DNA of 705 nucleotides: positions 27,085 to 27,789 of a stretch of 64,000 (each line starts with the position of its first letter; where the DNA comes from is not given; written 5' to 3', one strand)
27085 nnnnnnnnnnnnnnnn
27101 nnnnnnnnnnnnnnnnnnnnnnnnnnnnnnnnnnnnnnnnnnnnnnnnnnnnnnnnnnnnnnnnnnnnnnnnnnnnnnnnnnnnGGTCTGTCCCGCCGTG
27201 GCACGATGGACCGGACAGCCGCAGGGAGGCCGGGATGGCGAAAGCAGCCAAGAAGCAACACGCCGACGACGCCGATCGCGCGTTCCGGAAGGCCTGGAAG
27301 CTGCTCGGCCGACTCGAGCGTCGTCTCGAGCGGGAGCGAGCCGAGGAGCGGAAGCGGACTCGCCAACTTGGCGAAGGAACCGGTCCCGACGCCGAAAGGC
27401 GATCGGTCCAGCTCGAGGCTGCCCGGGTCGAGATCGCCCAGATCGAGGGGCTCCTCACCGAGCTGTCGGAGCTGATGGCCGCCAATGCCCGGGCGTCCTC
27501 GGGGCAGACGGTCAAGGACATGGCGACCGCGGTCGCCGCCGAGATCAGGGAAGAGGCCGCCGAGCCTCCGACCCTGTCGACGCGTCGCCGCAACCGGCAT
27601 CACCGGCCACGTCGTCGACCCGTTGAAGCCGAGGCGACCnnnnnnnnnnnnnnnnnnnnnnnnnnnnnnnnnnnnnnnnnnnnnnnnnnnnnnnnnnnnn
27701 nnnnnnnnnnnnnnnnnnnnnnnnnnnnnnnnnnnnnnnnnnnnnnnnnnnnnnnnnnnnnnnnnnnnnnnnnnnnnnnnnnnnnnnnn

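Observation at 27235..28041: Orphan coiled-coil / polybasic / (Pro-Glu/Gln)n protein inserted between pstS and ppx and translationally coupled to ppx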

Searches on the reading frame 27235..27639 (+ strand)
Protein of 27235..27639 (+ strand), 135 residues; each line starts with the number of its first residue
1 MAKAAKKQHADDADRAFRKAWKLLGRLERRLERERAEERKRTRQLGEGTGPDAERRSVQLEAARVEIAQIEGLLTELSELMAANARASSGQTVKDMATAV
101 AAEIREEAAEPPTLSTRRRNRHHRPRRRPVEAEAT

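Call 5: find_homologous_proteins(query=window:27235-27636:+, max_evalue=0.01)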
Query seq(134 aa) (134 aa): 43 proteins with E <= 0.01 among 262 candidates.
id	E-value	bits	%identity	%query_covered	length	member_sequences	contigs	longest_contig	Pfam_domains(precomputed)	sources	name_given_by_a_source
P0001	4.3e-51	190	75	87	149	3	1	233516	-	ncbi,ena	-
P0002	7.5e-51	189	72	87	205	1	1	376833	-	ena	-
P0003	1.1e-50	189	76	85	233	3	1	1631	-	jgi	jgi:hypothetical protein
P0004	1.6e-50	188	75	100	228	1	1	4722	-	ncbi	-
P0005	7.0e-50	186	73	99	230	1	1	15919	-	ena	-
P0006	1.3e-49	185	74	96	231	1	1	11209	-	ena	-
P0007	1.8e-48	181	74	96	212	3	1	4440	-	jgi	jgi:hypothetical protein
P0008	4.4e-48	180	74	96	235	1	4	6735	-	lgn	-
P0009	4.4e-48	180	73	99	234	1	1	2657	-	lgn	-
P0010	3.1e-45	171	69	93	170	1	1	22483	-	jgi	jgi:hypothetical protein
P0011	2.2e-44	168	67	93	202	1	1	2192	-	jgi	jgi:hypothetical protein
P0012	1.5e-37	146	60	93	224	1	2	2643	-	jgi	jgi:hypothetical protein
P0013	2.7e-37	145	67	88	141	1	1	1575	-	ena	-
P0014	4.8e-37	145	66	88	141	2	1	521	-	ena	-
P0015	2.0e-36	143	66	88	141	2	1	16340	-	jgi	jgi:hypothetical protein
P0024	3.2e-29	120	66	69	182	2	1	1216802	-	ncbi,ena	-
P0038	1.7e-26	111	63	72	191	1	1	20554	-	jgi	jgi:septal ring-binding cell division protein DamX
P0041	1.5e-24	104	63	72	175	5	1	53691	-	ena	-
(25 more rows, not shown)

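Call 6: search_protein_families(library=ncbifam, proteins=[window:27235-27639:+], max_evalue=1)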
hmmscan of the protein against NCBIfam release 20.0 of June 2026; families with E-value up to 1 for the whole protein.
window:27235-27639:+ (135 aa): 1 family
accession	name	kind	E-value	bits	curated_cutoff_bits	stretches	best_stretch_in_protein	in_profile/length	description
TIGR02556.1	cas_TM1802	equivalog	0.35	9.2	156.95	1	14-92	467-536/571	TIGR02556 family CRISPR-associated protein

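Call 8: find_encoding_contigs(protein=P0001, flank=6000, max_places=2)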
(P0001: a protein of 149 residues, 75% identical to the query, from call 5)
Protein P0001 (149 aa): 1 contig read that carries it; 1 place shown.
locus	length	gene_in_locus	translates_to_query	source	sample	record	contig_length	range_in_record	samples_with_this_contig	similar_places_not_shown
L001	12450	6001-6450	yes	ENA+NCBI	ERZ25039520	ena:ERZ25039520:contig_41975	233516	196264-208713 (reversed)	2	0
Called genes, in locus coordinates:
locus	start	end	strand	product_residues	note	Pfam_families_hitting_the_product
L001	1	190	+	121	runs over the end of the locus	PF01022:HTH_5, PF12840:HTH_20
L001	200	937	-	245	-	PF01895:PhoU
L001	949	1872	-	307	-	PF00005:ABC_tran, PF02463:SMC_N (weak), PF13304:AAA_21 (faint)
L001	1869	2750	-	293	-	PF00528:BPD_transp_1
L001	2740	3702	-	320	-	PF00528:BPD_transp_1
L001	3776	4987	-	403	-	-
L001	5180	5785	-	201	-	PF00486:Trans_reg_C (weak)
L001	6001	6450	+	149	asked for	-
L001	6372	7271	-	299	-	-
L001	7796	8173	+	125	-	PF02541:Ppx-GppA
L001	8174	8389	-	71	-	-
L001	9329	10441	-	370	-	PF01928:CYTH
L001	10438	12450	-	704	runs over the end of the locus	PF13089:PP_kinase_N, PF02503:PP_kinase, PF17941:PP_kinase_C_1, PF13091:PLDc_2 (faint), PF13090:PP_kinase_C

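Call 9: find_encoding_contigs(protein=P0024, flank=6000, max_places=2)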
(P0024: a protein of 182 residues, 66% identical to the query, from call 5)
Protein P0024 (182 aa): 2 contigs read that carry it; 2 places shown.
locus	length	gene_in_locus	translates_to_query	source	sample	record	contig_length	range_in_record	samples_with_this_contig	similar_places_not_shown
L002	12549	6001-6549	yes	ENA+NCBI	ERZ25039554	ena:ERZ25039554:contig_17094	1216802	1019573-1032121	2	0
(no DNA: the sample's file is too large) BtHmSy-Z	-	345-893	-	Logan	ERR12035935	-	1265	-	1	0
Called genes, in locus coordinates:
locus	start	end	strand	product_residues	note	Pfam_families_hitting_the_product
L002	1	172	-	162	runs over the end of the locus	PF00300:His_Phos_1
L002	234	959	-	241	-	PF01895:PhoU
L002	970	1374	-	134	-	PF00005:ABC_tran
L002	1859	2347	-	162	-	PF00528:BPD_transp_1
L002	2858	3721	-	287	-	-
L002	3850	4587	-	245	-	PF12849:PBP_like_2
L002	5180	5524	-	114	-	PF02641:DUF190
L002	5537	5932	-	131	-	PF02537:CRCB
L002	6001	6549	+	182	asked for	-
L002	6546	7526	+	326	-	PF02541:Ppx-GppA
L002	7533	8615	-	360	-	PF05235:CHAD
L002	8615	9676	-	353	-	-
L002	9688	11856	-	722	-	PF13089:PP_kinase_N, PF02503:PP_kinase, PF17941:PP_kinase_C_1, PF13091:PLDc_2 (faint), PF13090:PP_kinase_C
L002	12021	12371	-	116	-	-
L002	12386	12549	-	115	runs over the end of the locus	PF01906:YbjQ_1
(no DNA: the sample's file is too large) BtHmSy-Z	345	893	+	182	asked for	-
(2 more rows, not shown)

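Call 10: find_encoding_contigs(protein=P0041, flank=6000, max_places=2)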
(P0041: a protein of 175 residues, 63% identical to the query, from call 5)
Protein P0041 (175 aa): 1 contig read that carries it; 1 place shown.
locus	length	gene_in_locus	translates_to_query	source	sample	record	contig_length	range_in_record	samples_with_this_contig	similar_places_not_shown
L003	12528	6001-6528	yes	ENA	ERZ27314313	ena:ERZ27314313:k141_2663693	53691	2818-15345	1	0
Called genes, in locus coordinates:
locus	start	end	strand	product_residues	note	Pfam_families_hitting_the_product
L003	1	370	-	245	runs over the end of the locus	PF01895:PhoU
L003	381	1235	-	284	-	PF13555:AAA_29 (faint), PF02463:SMC_N, PF00005:ABC_tran, PF13304:AAA_21 (faint)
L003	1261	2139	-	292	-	PF00528:BPD_transp_1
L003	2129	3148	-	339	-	PF00528:BPD_transp_1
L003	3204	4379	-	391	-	PF12849:PBP_like_2, PF01547:SBP_bac_1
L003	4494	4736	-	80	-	PF02641:DUF190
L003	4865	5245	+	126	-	PF00376:MerR, PF13411:MerR_1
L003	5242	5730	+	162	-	PF01451:LMWPc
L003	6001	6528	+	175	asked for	-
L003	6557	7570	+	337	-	PF14450:FtsA (faint), PF02541:Ppx-GppA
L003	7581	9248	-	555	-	PF01928:CYTH, PF05235:CHAD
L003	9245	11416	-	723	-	PF13089:PP_kinase_N, PF02503:PP_kinase, PF17941:PP_kinase_C_1, PF13091:PLDc_2 (faint), PF13090:PP_kinase_C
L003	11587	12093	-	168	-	PF06155:GBBH-like_N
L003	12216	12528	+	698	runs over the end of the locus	-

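Call 16: search_solved_structures(query=A2, max_evalue=10)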
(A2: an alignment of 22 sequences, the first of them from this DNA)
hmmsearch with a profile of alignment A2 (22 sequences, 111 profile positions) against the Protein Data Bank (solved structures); distinct sequences matched with E-value up to 10: 3.
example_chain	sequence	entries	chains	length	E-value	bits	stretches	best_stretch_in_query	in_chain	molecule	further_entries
4xxi_A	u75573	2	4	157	0.76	13.1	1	68-99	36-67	Phycobiliprotein ApcE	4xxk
2r5s_A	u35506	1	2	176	1.5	12.1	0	23-95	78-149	Uncharacterized protein VP0806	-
8txr_A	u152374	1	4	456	5.3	10.4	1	19-91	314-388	Exodeoxyribonuclease 7 large subunit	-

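Call 17: find_related_loci(query=A2, collection=genome_contigs, flank=5000)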
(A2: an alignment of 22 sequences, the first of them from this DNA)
Query A2 (111 aa) in genome_contigs; peptide patterns used: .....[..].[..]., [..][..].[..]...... (x = any residue, [..] = any of these).
47 stretches matched a pattern; 25 encode a relative of the query (tblastn E <= 1e-3); 25 distinct loci.
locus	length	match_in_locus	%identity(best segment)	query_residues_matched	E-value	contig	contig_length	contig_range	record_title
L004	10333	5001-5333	75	1-111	8e-51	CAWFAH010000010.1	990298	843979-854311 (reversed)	MAG: uncultured Chloroflexia bacterium isolate MFD00822.bin.2.151 genome assembly, contig: contig_71424, whole genome sh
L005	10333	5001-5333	75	1-111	2e-50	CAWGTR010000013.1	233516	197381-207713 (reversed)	MAG: uncultured Chloroflexia bacterium isolate MFD03975.bin.2.87 genome assembly, contig: contig_41975, whole genome sho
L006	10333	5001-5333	72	1-111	2e-48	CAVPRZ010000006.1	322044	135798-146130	MAG: uncultured Chloroflexia bacterium isolate MFD10007.bin.2.206 genome assembly, contig: contig_46032, whole genome sh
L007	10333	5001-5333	81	1-111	8e-48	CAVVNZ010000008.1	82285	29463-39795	MAG: uncultured Chloroflexia bacterium isolate MFD03975.bin.3.6 genome assembly, contig: contig_166399, whole genome sho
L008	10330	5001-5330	64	1-110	2e-42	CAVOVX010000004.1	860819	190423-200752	MAG: uncultured Chloroflexia bacterium isolate MFD00031.bin.2.172 genome assembly, contig: contig_40570, whole genome sh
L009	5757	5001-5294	83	1-98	2e-41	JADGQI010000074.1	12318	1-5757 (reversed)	MAG: Chloroflexota bacterium isolate Chersky_267 k127_5235869, whole genome shotgun sequence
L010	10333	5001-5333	61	1-111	5e-36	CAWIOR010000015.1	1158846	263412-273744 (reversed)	MAG: uncultured Chloroflexia bacterium isolate MFD01561.bin.2.78 genome assembly, contig: contig_8551, whole genome shot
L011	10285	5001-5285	66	1-95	1e-35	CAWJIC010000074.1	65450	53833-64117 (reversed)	MAG: uncultured Chloroflexia bacterium isolate MFD03638.bin.2.4 genome assembly, contig: contig_6679, whole genome shotg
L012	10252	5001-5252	83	17-100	4e-35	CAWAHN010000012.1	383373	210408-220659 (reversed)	MAG: uncultured Chloroflexia bacterium isolate MFD02134.bin.2.85 genome assembly, contig: contig_36001, whole genome sho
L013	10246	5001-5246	84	17-98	2e-34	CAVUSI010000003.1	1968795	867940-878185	MAG: uncultured Chloroflexia bacterium isolate MFD06085.bin.2.4 genome assembly, contig: contig_6903, whole genome shotg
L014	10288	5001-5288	65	5-100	3e-33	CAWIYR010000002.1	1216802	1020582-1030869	MAG: uncultured Chloroflexia bacterium isolate MFD05942.bin.2.302 genome assembly, contig: contig_17094, whole genome sh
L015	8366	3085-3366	64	1-96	1e-28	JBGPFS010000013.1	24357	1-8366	MAG: Candidatus Limnocylindria bacterium isolate OBJ_0618_7090110_61 k141_713815_length_24357_cov_274.1433, whole genome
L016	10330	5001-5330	54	1-107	2e-27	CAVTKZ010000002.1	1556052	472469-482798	MAG: uncultured Chloroflexia bacterium isolate MFD06714.bin.2.165 genome assembly, contig: contig_21087, whole genome sh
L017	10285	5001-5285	59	13-107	2e-26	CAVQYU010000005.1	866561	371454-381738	MAG: uncultured Chloroflexia bacterium isolate MFD00031.bin.2.52 genome assembly, contig: contig_50800, whole genome sho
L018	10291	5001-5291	63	1-97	2e-25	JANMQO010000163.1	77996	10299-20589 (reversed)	MAG: Chloroflexota bacterium isolate OTE_51_metabat_220 OTE_51_k141_1766015, whole genome shotgun sequence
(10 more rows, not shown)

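Call 21: predict_structure(alignment_id=A2)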
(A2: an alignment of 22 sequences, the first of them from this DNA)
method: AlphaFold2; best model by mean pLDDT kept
length: 111 residues; sequences in the alignment: 22
mean_pLDDT: 80.1   pTM: 0.60
mean pLDDT of the five models: 80.1, 79.6, 77.7, 69.8, 69.4
residues with pLDDT >= 90: 21; 70-90: 70; 50-70: 20; < 50: 0
segments of 3 or more residues with pLDDT < 50: none
pLDDT, mean of each block of 10 residues (from residue 1): 62 78 89 91 82 86 92 86 75 69 74 50
secondary structure, 60 per line:
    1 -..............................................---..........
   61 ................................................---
elements in order: H2-47 H51-108

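Call 22: search_protein_representatives(alignment_id=A2)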
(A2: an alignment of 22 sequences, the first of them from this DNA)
Query: 22 sequences, 111 profile positions. Proteins with E-value up to 0.001 (for the whole library): 32; up to 1e-10: 26; up to 1e-30: 14. The best 32 are listed.
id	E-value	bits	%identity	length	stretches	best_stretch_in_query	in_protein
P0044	1.2e-51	189.6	-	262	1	1-111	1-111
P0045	6.4e-50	184.1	-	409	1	1-111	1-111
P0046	2.4e-49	182.2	-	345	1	1-111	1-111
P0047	9.3e-49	180.3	-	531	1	1-111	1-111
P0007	9.6e-48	177.1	-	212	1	1-111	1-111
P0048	1.7e-47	176.3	-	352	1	1-111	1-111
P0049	7.7e-47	174.2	-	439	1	1-111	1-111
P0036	1.2e-46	173.5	-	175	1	1-110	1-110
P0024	1.0e-43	164.1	-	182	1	4-110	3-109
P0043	1.3e-41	157.3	-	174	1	1-110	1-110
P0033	2.0e-40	153.5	-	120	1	2-110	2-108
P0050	1.6e-38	147.3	-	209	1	1-110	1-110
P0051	1.3e-34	134.8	-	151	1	1-110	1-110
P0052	2.4e-32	127.5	-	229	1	1-110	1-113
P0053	5.5e-30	119.9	-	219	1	1-108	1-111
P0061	2.2e-18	82.5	-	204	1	1-109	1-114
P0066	7.9e-06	42.1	-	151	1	15-104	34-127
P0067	7.5e-05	39.0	-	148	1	13-85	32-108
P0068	1.3e-04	38.2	-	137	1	8-98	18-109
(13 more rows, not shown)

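Call 25: fold_search(model_id=the predicted structure, library=pdb)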
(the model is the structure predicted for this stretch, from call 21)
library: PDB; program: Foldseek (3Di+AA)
matches with E <= 10: 256; with E <= 0.001: 0
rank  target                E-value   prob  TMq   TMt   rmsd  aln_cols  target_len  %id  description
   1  9ftl_a                6.4e-01  0.82  0.61  0.43   4.4       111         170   22  Asgard ESCRT-IIIB filament structure (released 2025-04-16)
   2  5oen_B                6.8e-01  0.98  0.56  0.37   1.1        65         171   14  Crystal Structure of STAT2 in complex with IRF9 (released 2018-01-24)
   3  7o3x_B                6.8e-01  0.47  0.39  0.23   6.3       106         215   22  Structural basis for VIPP1 oligomerization and maintenance of thylakoid membrane integrity (released 2021-06-30)
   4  1sry_A                8.3e-01  0.97  0.56  0.16   1.6        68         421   18  REFINED CRYSTAL STRUCTURE OF THE SERYL-TRNA SYNTHETASE FROM THERMUS THERMOPHILUS AT 2.5 ANGSTROMS RESOLUTION (released 1994-01-31)
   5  6msq_A                8.3e-01  0.54  0.39  0.54   4.1        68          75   29  Crystal structure of pRO-2.3 (released 2019-05-08)
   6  8qhx                  8.8e-01  0.28  0.34  0.22   8.0       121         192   20  280A Vipp1 H1-6 helical tubes in the presence of EPL (released 2024-09-18)
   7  6wa9_N                9.4e-01  0.89  0.53  0.66   2.2        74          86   18  Structure of the Chlamydia pneumoniae CdsV and CdsO protein complex (released 2020-09-30)
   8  3jc1_Ab               9.4e-01  0.87  0.61  0.45   3.5        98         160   12  Electron cryo-microscopy of the IST1-CHMP1B ESCRT-III copolymer (released 2015-12-16)
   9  1u2m_C                1.0e+00  0.80  0.50  0.41   2.8        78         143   19  Crystal Structure of Skp (released 2004-08-24)
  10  1sg2_C                1.0e+00  0.77  0.48  0.40   3.0        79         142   19  Crystal structure of the periplasmic chaperone Skp (released 2004-09-14)
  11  7tzb_B                1.1e+00  0.94  0.56  0.14   1.9        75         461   15  Crystal structure of the human mitochondrial seryl-tRNA synthetase (mt SerRS) bound with a seryl-adenylate analogue (released 2022-09-14)
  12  1sg2_A                1.1e+00  0.66  0.53  0.44   5.7       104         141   15  Crystal structure of the periplasmic chaperone Skp (released 2004-09-14)
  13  6tz9_A                1.2e+00  0.60  0.51  0.38   4.1        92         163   16  CryoEM reconstruction of membrane-bound ESCRT-III filament composed of CHMP1B only (released 2020-04-08)
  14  3mtt                  1.2e+00  0.21  0.37  0.27  11.4       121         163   15  Crystal structure of iSH2 domain of human p85beta, Northeast Structural Genomics Consortium Target HR5531C (released 2010-05-19)
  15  5eiu_D                1.2e+00  0.97  0.54  0.46   0.9        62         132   14  Mini TRIM5 B-box 2 dimer C2 crystal form (released 2016-06-15)
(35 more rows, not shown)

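Call 26: search_protein_families(library=pfam, proteins=[P0066, P0067, P0068, P0045, P0061, P0024, P0038], max_evalue=1)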
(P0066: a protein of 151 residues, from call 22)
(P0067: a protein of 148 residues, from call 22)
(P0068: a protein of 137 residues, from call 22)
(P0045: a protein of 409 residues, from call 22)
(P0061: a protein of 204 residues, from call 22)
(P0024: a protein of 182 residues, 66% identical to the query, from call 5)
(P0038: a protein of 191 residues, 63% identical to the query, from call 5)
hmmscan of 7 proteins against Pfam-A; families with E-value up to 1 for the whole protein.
P0066 (151 aa): 1 family
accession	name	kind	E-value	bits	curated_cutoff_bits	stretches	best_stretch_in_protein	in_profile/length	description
PF16183.10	Kinesin_assoc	-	0.42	11.2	29.5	1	49-112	10-73/171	Kinesin-associated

P0067 (148 aa): 1 family
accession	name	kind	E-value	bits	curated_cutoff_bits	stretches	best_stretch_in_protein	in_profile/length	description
PF09476.15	Pilus_CpaD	-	0.022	14.9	31.1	1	55-121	54-120/200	Pilus biogenesis CpaD protein (pilus_cpaD)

P0068 (137 aa): 2 families
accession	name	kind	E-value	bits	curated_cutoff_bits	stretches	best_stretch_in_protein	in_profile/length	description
PF05099.18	TerB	-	0.012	16.3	24.4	1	18-77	13-70/118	Tellurite resistance protein TerB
PF20663.3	COG4_N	-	0.016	15.7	27.3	1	31-88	1-58/107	Conserved oligomeric Golgi complex subunit 4, N-terminal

P0045 (409 aa): 0 families

P0061 (204 aa): 0 families

P0024 (182 aa): 0 families

P0038 (191 aa): 0 families

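Call 28: find_encoding_contigs(protein=P0066, flank=5000, max_places=3)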
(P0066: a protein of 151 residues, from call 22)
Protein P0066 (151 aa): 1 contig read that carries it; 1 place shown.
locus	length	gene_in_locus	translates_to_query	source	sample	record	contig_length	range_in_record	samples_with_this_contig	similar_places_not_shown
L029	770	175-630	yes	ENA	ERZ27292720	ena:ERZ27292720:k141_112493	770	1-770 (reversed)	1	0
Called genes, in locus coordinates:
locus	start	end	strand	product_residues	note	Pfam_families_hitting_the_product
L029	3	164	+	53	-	?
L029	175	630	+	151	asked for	-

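Call 37: find_related_loci(query=A4, collection=metagenome_contigs, flank=5000)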
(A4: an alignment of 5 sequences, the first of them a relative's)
Query A4 (151 aa) in metagenome_contigs; peptide patterns used: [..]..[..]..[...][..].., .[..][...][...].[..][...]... (x = any residue, [..] = any of these).
600 stretches matched a pattern (row limit reached: there are more); 36 encode a relative of the query (tblastn E <= 1e-3); 36 distinct loci.
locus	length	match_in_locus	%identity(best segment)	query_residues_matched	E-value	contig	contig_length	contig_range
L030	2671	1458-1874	76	1-140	8e-55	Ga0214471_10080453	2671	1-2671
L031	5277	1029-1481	66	1-148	2e-49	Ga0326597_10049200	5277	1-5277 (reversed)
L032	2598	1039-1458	76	1-140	7e-42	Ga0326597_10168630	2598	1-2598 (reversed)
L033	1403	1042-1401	77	1-120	2e-42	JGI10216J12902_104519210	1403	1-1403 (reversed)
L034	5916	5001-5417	64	1-142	1e-33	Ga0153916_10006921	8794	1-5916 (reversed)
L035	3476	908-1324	63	1-142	9e-33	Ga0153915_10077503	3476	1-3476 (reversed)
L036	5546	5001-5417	63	1-142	1e-32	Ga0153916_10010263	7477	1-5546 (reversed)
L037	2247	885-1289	64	1-138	2e-30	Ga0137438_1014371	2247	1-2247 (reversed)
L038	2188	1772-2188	52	1-138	9e-29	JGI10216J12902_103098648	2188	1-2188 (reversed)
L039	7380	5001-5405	55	6-140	2e-27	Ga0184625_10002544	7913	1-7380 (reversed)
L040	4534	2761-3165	56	6-140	2e-26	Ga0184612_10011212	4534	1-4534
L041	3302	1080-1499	50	1-139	1e-24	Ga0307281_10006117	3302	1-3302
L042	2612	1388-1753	53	13-139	2e-24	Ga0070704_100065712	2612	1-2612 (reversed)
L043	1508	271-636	54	13-139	1e-23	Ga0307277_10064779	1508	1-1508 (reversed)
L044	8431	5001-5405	56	6-140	1e-21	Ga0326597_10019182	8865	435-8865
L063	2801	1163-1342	45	36-100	3e-8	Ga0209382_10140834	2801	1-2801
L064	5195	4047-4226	45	36-100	3e-8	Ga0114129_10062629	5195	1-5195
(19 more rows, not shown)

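Call 62: find_encoding_contigs(protein=P0045, flank=3000, max_places=2)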
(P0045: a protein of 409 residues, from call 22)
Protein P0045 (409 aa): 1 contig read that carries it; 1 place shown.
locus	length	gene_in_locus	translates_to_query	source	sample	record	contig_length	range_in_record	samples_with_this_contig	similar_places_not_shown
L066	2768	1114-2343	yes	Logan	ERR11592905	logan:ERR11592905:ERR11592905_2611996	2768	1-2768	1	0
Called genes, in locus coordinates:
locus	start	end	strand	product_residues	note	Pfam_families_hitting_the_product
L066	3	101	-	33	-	?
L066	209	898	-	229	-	PF00486:Trans_reg_C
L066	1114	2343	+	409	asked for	-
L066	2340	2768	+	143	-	?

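Call 74: find_homologous_proteins(query=A4, max_evalue=0.001)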
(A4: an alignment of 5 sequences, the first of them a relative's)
Query A4 (5 sequences) (151 aa, profile of the alignment): 30 proteins with E <= 0.001 among 8000 candidates.
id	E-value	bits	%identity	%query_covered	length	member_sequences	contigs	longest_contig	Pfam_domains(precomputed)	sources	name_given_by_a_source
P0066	8.1e-54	199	100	100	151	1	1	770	-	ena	-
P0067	4.6e-48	181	69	64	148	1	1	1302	-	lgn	-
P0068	6.3e-44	167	40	81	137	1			-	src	-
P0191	1.2e-40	157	66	94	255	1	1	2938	-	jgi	jgi:hypothetical protein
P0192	4.1e-40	155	63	99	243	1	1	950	-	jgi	jgi:hypothetical protein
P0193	3.4e-38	149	65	94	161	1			-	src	-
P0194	6.9e-37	145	63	97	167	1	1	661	-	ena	-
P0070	1.7e-35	140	57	59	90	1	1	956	-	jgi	jgi:hypothetical protein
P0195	3.1e-35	139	67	92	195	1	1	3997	-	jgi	jgi:hypothetical protein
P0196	6.7e-35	138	59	42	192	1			-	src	-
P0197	1.8e-34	137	65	92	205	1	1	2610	-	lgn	-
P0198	3.2e-33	133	54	83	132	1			-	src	-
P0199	1.7e-32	130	51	96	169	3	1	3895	-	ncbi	-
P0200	2.4e-32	130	62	64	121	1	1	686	-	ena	-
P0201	1.1e-31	128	54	77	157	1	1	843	-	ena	-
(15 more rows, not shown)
